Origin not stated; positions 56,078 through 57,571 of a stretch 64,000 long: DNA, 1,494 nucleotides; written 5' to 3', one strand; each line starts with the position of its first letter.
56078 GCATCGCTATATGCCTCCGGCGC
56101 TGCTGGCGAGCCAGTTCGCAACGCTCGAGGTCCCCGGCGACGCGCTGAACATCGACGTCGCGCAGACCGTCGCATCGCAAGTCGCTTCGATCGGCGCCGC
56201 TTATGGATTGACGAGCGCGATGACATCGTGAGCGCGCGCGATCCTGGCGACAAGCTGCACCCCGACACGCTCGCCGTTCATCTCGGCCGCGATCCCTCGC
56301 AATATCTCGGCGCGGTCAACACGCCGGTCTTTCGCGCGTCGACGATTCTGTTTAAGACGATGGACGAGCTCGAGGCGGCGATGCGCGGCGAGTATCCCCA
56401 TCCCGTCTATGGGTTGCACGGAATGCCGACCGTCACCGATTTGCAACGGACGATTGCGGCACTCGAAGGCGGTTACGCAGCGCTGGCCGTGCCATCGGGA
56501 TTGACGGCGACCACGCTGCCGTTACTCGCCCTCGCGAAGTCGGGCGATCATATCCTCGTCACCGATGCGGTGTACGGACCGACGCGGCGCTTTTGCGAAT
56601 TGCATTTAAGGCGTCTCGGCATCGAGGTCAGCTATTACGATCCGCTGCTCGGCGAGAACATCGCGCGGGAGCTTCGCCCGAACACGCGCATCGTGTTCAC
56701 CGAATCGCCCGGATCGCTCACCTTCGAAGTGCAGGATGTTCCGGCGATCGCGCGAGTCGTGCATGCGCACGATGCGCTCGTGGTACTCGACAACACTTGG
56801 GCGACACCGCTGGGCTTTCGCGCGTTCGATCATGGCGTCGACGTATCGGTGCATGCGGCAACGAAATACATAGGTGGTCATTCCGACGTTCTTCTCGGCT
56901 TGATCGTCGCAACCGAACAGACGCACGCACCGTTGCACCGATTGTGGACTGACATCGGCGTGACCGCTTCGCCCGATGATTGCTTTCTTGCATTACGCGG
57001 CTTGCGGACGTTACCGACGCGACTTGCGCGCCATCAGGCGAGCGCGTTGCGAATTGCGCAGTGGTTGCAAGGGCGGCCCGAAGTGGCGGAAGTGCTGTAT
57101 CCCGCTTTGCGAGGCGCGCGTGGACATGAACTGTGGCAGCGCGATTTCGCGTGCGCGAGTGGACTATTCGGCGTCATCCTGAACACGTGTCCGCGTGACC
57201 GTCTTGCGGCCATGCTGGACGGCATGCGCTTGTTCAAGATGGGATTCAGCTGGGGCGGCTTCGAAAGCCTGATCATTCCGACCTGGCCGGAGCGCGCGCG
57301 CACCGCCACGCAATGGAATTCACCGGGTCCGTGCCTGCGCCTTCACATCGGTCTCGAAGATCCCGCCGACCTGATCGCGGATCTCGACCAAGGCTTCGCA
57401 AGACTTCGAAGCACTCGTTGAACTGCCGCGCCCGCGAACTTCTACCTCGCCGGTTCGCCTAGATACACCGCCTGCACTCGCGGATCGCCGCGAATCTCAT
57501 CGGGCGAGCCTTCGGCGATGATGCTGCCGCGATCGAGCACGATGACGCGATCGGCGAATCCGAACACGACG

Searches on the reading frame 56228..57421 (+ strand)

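Call 48: search_protein_families(library=pfam, proteins=[window:56228-57421:+], max_evalue=0.00001)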
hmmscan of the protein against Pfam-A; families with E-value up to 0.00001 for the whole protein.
window:56228-57421:+ (397 aa): 1 family
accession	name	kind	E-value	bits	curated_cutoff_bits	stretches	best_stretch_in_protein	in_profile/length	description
PF01053.26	Cys_Met_Meta_PP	-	1.3e-106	356.9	27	1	13-390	1-380/381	Cys/Met metabolism PLP-dependent enzyme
